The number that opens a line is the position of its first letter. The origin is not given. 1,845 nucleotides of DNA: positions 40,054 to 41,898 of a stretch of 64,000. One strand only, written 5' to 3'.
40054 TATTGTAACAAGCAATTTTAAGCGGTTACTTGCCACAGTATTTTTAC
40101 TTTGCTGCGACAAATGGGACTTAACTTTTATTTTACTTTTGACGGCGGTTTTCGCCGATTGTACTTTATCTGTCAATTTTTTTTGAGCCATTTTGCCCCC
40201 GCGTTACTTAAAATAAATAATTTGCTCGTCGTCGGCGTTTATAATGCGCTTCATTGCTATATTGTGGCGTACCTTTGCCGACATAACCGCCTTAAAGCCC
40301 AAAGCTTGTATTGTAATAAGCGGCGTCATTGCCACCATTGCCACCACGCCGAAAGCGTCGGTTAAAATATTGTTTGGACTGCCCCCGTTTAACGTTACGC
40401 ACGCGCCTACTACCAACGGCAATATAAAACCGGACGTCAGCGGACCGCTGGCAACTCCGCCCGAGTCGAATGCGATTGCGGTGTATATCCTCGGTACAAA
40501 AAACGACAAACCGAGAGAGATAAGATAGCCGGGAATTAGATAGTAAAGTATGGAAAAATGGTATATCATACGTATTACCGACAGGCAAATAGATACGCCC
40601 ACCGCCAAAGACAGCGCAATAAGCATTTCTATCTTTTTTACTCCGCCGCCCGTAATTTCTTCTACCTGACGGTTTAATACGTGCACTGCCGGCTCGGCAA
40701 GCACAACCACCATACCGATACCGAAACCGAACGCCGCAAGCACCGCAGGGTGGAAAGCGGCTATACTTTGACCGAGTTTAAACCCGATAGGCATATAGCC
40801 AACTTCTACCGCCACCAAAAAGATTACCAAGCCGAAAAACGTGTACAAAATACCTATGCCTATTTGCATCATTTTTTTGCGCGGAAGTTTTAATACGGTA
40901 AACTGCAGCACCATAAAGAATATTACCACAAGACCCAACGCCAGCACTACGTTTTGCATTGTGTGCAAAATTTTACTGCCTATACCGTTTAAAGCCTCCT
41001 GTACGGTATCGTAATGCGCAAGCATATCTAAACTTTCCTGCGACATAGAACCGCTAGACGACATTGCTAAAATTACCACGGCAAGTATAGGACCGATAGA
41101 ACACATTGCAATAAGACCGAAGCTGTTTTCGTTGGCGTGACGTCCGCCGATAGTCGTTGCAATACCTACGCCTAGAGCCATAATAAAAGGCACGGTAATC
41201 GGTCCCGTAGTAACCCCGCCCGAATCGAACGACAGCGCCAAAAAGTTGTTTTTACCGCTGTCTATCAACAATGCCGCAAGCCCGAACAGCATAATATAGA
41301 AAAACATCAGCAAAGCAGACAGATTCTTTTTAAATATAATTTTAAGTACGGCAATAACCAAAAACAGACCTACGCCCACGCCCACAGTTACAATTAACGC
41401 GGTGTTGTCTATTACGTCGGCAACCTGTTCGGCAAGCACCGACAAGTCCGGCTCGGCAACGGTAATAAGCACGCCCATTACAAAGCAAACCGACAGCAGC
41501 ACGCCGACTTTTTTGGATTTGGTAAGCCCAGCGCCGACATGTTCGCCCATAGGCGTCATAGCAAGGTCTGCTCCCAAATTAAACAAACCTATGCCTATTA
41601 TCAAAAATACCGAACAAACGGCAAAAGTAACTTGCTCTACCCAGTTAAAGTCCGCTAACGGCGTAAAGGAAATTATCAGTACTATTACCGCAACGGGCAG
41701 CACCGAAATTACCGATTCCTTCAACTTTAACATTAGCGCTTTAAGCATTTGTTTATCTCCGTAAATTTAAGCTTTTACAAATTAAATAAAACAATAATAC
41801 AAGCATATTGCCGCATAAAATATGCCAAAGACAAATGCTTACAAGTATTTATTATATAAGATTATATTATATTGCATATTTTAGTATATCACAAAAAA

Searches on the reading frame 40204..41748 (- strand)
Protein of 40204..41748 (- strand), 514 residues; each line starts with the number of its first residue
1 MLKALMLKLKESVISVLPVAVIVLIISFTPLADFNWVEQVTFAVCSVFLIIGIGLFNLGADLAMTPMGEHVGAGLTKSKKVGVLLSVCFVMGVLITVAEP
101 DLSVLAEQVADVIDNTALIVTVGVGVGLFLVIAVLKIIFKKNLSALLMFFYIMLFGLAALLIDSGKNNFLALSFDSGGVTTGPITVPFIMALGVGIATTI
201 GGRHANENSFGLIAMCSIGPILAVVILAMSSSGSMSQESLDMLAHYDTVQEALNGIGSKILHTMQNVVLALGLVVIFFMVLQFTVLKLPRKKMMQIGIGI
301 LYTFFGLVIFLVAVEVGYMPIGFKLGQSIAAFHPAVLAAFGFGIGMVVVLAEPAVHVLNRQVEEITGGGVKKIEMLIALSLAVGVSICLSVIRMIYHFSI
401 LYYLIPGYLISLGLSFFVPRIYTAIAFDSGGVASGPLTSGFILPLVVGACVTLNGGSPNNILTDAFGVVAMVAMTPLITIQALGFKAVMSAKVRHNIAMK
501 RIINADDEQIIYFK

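Call 71: search_protein_families(library=pfam, proteins=[window:40204-41748:-], max_evalue=0.00001)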
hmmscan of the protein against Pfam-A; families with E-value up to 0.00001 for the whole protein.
window:40204-41748:- (514 aa): 1 family
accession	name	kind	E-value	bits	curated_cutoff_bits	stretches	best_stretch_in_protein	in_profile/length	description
PF07556.16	DUF1538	-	4e-121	402.5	22.6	2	274-485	1-210/211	Protein of unknown function (DUF1538)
